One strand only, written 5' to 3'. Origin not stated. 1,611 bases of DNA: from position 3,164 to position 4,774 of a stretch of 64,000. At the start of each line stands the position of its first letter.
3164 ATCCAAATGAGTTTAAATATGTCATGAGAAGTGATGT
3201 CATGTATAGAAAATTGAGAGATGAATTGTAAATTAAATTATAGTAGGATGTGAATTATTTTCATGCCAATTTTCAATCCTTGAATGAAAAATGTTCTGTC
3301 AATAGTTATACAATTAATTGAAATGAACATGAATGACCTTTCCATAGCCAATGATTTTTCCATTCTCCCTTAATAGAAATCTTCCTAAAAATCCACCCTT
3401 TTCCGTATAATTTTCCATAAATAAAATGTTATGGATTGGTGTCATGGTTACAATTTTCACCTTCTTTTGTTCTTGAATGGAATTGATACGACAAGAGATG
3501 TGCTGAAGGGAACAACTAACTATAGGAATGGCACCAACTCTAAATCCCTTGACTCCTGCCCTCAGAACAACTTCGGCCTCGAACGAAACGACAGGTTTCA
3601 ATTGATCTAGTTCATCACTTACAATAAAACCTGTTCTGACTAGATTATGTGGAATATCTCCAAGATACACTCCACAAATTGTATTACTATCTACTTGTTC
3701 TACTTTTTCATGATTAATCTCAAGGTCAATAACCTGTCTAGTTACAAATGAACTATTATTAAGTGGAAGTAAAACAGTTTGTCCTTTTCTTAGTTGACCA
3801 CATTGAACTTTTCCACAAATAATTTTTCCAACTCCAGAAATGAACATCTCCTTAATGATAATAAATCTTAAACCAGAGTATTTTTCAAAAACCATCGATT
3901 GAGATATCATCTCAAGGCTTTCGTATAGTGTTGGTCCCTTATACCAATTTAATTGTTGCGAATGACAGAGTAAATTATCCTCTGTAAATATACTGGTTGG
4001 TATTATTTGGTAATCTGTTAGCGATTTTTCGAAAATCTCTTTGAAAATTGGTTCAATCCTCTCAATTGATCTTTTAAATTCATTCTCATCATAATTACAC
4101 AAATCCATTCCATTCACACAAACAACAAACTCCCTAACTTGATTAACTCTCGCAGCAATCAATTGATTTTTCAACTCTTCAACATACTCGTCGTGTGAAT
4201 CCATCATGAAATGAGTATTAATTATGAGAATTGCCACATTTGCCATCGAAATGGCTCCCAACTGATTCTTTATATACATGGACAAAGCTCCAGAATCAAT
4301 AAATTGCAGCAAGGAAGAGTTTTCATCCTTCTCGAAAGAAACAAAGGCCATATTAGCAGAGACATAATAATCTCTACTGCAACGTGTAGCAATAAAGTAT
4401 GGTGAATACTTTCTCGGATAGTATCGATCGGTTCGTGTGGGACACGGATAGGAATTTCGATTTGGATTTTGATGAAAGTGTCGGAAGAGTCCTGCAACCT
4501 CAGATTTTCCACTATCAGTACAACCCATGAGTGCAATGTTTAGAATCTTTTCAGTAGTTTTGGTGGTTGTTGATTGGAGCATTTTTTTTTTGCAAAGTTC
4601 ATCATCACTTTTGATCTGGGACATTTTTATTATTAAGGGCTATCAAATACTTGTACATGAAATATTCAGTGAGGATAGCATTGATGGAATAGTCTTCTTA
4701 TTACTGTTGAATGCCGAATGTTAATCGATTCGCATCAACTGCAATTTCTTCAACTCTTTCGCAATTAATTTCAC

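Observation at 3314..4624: eEF1A/HBS1-family GTPase paralog with eroded catalytic motifs (possible Ski7-like pseudo-GTPase)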

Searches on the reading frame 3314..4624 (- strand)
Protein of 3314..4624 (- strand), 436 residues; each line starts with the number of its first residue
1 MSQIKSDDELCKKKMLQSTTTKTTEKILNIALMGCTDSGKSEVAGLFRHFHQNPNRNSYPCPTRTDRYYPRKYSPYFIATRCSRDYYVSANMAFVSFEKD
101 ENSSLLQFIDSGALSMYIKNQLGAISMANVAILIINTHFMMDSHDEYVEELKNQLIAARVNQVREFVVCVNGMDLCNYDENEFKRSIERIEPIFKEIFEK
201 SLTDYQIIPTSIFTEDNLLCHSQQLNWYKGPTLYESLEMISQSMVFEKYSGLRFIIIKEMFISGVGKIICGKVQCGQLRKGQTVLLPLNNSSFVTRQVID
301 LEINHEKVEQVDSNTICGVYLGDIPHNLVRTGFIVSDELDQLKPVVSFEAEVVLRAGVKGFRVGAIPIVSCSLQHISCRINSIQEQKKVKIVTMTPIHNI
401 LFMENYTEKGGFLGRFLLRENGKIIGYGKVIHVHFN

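Call 3: search_protein_families(library=pfam, proteins=[window:3314-4624:-], max_evalue=1)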
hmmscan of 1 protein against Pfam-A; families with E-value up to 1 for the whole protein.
window:3314-4624:- (436 aa): 5 families
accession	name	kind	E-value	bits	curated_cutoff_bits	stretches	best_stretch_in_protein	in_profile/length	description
PF00009.33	GTP_EFTU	-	4.8e-10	39.8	26.5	1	26-219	2-176/188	Elongation factor Tu GTP binding domain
PF22594.2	GTP-eEF1A_C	-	1.2e-05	26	27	1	389-430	61-100/101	GTP-eEF1A C-terminal domain-like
PF03144.31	GTP_EFTU_D2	-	0.00039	21.2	30.3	1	266-334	1-71/73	Elongation factor Tu domain 2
PF03143.23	GTP_EFTU_D3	-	0.011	16.4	27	1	389-433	69-105/106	Elongation factor Tu C-terminal domain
PF09725.14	Fra10Ac1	-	0.025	15.1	27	1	232-279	36-82/118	Folate-sensitive fragile site protein Fra10Ac1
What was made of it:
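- On EF1A/EF-Tu superfamily of translational GTPases (fold level): Pfam GTP_EFTU scores 39.8 bits, above its 26.5-bit cut-off (call 3).
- Checked: Domains 2 and 3 give weak hits (call 3).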

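Call 4: search_solved_structures(query=window:3314-4624:-, max_evalue=0.01, show_alignments=3)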
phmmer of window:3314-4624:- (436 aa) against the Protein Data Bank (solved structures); distinct sequences matched with E-value up to 0.01: 28.
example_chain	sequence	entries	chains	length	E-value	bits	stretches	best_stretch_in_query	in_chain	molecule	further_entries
3wy9_A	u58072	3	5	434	7.4e-26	94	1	28-383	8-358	Elongation factor 1-alpha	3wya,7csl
1jny_A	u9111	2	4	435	3.4e-24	88.5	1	28-433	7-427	Elongation factor 1-alpha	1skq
3vmf_A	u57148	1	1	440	9.5e-23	83.8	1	28-386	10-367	Elongation factor 1-alpha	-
3wxm_A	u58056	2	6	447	1e-22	83.7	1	28-386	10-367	Elongation factor 1-alpha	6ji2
4cxg_A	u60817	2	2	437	1e-22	83.6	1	28-386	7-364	ELONGATION FACTOR 1A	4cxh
1f60_A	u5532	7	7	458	8.3e-20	74.1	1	28-386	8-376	ELONGATION FACTOR EEF1A | ELONGATION FACTOR 1-ALPHA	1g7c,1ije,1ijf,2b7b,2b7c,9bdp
5o8w_A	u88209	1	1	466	8.9e-20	74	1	28-386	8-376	Elongation factor 1-alpha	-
4crn_P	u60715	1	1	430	1e-19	73.7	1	32-432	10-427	ERF3 IN RIBOSOME BOUND ERF1-ERF3-GDPNP COMPLEX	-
1r5b_A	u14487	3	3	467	5.8e-18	68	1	28-433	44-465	Eukaryotic peptide chain release factor GTP-binding subunit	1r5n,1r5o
3mca_A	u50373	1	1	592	8.6e-15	57.5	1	25-429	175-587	Elongation factor 1 alpha-like protein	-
5lzs_jj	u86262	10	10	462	8.9e-15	57.5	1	28-386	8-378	Elongation factor 1-alpha 1 | eEF1A | eukaryotic elongation factor 1A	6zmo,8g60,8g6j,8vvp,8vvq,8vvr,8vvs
9b0s_CF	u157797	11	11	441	9.3e-15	57.4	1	28-386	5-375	Putative elongation factor 1-alpha-like 3 | Elongation factor 1-alpha 1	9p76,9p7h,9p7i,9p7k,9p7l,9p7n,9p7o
8g5z_EF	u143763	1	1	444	9.5e-15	57.4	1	28-386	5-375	Elongation factor 1-alpha 1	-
6ra9_A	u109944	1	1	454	1.7e-14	56.6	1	28-386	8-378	Elongation factor 1-alpha 2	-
6ra9_B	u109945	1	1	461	1.8e-14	56.5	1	28-386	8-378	Elongation factor 1-alpha 2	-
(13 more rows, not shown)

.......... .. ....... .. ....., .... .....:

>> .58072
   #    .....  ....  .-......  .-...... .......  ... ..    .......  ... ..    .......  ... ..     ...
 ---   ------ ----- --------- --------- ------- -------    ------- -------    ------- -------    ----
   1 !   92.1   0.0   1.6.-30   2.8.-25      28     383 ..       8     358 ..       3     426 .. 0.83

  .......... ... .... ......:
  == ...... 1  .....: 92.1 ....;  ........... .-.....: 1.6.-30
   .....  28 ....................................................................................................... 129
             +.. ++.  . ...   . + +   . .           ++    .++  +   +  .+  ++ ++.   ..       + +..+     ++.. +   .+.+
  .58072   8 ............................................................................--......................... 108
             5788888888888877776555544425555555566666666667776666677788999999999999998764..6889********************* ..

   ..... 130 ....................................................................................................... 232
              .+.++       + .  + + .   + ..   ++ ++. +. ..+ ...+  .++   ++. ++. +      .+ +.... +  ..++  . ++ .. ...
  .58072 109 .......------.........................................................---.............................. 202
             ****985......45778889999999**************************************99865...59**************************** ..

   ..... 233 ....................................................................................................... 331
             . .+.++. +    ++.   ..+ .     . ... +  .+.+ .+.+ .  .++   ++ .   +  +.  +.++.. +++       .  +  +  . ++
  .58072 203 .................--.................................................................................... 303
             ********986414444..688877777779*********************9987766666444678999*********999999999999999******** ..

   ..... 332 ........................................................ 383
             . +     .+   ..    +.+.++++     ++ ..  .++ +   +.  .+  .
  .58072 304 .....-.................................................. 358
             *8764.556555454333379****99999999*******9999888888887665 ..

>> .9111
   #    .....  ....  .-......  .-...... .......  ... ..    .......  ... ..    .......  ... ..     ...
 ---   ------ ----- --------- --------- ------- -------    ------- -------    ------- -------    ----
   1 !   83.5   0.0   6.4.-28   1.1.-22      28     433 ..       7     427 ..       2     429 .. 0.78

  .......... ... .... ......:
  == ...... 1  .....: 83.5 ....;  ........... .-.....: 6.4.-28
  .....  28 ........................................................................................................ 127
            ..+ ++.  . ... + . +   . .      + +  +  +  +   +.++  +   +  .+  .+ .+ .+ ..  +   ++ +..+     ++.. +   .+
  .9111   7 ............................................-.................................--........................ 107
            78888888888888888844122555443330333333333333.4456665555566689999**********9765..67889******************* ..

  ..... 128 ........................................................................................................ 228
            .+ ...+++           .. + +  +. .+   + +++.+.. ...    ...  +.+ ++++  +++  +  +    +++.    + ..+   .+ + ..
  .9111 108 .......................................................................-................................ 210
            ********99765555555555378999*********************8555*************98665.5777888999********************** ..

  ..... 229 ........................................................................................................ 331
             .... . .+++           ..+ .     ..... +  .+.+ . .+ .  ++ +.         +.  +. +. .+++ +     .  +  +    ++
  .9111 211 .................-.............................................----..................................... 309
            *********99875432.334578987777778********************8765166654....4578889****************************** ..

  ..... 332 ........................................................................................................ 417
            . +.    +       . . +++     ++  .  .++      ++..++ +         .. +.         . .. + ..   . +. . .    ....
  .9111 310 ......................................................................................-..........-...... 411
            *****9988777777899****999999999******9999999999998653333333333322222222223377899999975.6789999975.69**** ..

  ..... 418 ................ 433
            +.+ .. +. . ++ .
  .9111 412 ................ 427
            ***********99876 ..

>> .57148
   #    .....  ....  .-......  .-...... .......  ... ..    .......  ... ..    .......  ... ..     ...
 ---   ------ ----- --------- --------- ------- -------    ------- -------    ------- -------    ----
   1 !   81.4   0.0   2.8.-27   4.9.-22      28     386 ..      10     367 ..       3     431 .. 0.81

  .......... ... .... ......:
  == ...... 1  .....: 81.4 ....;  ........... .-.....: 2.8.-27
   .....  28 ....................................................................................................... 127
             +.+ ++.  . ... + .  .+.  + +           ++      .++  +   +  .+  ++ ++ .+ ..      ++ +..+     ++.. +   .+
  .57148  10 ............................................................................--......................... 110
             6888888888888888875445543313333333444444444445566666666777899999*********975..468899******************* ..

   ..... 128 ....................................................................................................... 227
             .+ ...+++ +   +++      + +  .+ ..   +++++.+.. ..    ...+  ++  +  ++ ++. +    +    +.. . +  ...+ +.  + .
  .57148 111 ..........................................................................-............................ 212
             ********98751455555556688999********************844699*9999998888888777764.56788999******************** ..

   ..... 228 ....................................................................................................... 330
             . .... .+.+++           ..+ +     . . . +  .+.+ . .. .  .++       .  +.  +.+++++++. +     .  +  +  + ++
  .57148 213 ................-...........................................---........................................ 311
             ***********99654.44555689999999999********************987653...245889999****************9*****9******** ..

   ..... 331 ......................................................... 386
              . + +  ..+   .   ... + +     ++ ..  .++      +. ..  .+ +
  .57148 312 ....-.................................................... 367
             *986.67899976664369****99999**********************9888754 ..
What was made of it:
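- On EF1A/EF-Tu superfamily of translational GTPases (fold level): Residues 28-433 align to 7-427 of 1jny (call 4).
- Checked: PDB phmmer gives 7e-26 to archaeal aEF1A, with full-length alignments of residues 28-433 to 7-427 (call 4).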

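Call 5: find_homologous_proteins(query=window:3314-4624:-, max_evalue=0.001)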
Query window:3314-4624:- (436 aa): 3 proteins with E <= 0.001 among 2867 candidates.
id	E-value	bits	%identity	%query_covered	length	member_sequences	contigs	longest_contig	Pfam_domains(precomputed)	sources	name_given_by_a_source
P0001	2.3e-283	957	100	97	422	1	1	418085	PF22594.3,PF00009.34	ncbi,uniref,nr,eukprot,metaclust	ncbi:predicted protein [Naegleria gruberi]|uniref:Predicted protein n=1 Tax=Naegleria gruberi TaxID=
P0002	1.4e-13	68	24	63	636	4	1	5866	PF01926.30,PF22594.3,PF00009.34,PF13671.13,PF03193.23,PF13191.13,PF01583.27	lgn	-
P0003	1.1e-12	66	24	66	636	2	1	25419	PF01926.30,PF22594.3,PF00009.34,PF13671.13,PF03193.23,PF01583.27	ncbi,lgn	ncbi:MAG: adenylyl-sulfate kinase [Pseudomonadota bacterium]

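Call 14: search_protein_representatives(protein=window:3314-4624:-)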
Query: 436 residues. Proteins with E-value up to 0.001 (for the whole library): 2130; up to 1e-10: 361; up to 1e-30: 2. The best 150 are listed.
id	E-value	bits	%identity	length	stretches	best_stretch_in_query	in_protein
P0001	7.3e-284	957.0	100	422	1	15-436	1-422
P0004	5.1e-36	140.7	28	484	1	28-431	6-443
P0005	1.7e-27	112.6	28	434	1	30-383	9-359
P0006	4.9e-27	111.1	28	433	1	30-389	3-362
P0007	3.8e-26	108.2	32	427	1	28-431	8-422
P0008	9.6e-26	106.9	28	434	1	27-433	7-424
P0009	2.4e-25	105.5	28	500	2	26-380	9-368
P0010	1.7e-24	102.8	28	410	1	101-429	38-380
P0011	2.0e-24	102.5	24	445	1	30-387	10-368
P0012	3.1e-24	101.9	30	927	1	109-435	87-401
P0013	2.6e-23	98.8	23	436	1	24-389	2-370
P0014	3.1e-23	98.6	26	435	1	27-385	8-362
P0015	4.0e-23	98.2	24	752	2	88-386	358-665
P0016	8.6e-23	97.1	29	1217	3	155-380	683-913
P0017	8.7e-23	97.1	24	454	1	21-383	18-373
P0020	1.6e-22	96.2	26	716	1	27-396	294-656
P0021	1.7e-22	96.2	27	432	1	25-384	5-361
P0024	4.5e-22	94.8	25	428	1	65-384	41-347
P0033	2.8e-21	92.1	26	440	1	106-384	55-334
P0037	5.4e-21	91.2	27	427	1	29-432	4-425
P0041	9.6e-21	90.4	25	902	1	23-383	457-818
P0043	2.2e-20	89.2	27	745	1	36-431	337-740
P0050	6.2e-20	87.7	25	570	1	29-380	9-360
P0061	3.9e-19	85.1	25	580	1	28-380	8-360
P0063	4.5e-19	84.9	24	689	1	26-383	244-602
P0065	1.1e-18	83.5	23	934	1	23-383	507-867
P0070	3.9e-18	81.8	31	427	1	106-433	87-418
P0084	1.1e-17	80.3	24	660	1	26-380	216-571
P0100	1.1e-16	77.1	24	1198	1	28-384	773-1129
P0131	6.0e-15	71.3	27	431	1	106-433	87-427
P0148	2.9e-14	69.0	28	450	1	27-433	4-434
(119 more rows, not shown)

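Call 17: list_cluster_members(proteins=[P0004, P0005, P0006, P0007, P0008, P0009, P0010, P0011, P0012, P0013])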
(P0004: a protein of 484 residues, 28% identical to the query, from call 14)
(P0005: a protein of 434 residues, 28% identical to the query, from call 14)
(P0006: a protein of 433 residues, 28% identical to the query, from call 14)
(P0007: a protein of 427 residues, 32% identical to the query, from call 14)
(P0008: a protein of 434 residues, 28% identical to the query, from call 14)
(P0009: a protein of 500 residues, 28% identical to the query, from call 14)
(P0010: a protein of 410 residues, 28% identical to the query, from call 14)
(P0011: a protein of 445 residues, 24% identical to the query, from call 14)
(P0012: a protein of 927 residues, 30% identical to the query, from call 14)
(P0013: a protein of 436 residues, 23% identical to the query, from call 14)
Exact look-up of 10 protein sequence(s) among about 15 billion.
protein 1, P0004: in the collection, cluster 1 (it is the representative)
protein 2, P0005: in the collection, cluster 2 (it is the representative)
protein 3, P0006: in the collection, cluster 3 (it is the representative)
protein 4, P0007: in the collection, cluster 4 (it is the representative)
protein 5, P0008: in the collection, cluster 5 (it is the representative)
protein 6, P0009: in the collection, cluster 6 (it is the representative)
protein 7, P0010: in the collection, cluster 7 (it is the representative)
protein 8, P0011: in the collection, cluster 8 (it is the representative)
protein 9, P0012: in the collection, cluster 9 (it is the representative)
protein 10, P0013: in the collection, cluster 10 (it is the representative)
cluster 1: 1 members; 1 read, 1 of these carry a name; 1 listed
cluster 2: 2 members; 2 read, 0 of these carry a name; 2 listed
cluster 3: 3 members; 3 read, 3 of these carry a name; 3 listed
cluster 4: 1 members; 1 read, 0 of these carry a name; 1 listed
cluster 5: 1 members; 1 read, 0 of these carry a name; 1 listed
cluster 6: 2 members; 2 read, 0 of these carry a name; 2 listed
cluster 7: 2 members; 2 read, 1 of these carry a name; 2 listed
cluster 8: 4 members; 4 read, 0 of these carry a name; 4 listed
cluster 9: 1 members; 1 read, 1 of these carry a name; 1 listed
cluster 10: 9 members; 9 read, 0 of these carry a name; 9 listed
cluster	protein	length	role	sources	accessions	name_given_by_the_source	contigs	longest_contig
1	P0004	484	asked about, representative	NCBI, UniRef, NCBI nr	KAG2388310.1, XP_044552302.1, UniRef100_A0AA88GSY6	hypothetical protein C9374_000474 [Naegleria lovaniensis] | Tr-type G domain-containing protein n=1 Tax=Naegleria lovaniensis TaxID=51637 ... | uncharacterized protein C9374_000474 [Naegleria lovaniensis]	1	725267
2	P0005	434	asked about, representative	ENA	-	-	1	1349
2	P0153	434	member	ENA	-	-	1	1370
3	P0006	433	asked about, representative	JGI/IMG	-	elongation factor 1-alpha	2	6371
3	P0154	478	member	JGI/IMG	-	elongation factor 1-alpha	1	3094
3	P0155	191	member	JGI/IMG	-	elongation factor 1-alpha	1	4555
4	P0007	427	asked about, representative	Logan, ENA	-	-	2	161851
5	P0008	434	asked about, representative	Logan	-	-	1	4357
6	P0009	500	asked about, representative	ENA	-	-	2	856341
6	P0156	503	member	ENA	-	-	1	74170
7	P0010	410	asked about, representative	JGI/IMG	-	elongation factor 1-alpha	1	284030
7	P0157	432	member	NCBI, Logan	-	-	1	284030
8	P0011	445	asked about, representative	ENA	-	-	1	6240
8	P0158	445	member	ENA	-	-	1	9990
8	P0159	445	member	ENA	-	-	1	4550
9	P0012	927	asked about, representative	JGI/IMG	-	elongation factor 1-alpha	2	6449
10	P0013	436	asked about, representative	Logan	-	-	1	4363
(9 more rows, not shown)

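Call 18: find_encoding_contigs(protein=P0004, flank=10000, max_places=3)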
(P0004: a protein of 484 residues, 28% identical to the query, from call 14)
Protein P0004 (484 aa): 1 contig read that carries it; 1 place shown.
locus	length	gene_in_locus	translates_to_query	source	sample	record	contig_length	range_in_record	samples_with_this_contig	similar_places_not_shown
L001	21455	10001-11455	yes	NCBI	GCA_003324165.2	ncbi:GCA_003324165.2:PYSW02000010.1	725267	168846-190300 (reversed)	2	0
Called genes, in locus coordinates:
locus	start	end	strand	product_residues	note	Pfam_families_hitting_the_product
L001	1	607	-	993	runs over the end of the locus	PF00069:Pkinase, PF07714:PK_Tyr_Ser-Thr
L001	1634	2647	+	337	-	PF00437:T2SSE (weak)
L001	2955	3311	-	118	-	PF01253:SUI1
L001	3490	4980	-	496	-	PF20811:PARG_cat_N, PF05028:PARG_cat_C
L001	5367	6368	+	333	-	-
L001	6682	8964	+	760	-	PF02274:ADI, PF19420:DDAH_eukar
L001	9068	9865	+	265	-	-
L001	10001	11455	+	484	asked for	PF00009:GTP_EFTU, PF03143:GTP_EFTU_D3, PF22594:GTP-eEF1A_C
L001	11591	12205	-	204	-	PF14622:Ribonucleas_3_3, PF00636:Ribonuclease_3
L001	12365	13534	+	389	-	-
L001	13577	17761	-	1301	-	PF10162:G8, PF24606:CEMIP_beta-hel, PF07452:CHRD (faint), PF24605:CEMIP_X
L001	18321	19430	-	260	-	PF24521:Ank_KRIT1 (weak), PF12796:Ank_2, PF13606:Ank_3 (faint), PF13637:Ank_4, PF00023:Ank (weak), PF13637:Ank_4, PF13857:Ank_5, PF12796:Ank_2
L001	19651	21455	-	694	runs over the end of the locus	PF10551:MULE (weak)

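Call 19: predict_structure(protein=window:3314-4624:-)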
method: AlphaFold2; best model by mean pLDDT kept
length: 436 residues; sequences in the alignment: 1
mean_pLDDT: 34.2   pTM: 0.30
mean pLDDT of the five models: 34.2, 27.7, 27.6, 27.3, 26.4
residues with pLDDT >= 90: 0; 70-90: 0; 50-70: 41; < 50: 395
segments of 3 or more residues with pLDDT < 50: 1-132, 134-142, 163-179, 200-436
pLDDT, mean of each block of 10 residues (from residue 1): 33 32 34 33 38 32 24 23 23 27 32 33 39 47 56 61 48 42 55 59 40 26 25 27 26 27 26 31 32 31 30 31 28 22 27 31 31 31 32 32 37 41 41 31
secondary structure, 60 per line:
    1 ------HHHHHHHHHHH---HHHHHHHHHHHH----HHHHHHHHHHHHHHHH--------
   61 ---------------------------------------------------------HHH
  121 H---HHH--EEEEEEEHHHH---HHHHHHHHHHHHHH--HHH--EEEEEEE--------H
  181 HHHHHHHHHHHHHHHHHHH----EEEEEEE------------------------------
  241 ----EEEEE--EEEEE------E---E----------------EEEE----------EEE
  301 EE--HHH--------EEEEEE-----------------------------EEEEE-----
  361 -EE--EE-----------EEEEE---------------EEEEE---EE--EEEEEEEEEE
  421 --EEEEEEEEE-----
elements in order: H7-17 H21-32 H37-52 H118-121 E130-136 H137-140 H144-157 E165-171 H180-199 E204-210 E245-249 E252-256 E284-287 E298-302 E316-321 E351-355 E379-383 E399-403 E411-420 E423-431
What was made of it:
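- Tried and rejected: The model was useless (pLDDT 34, call 19).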
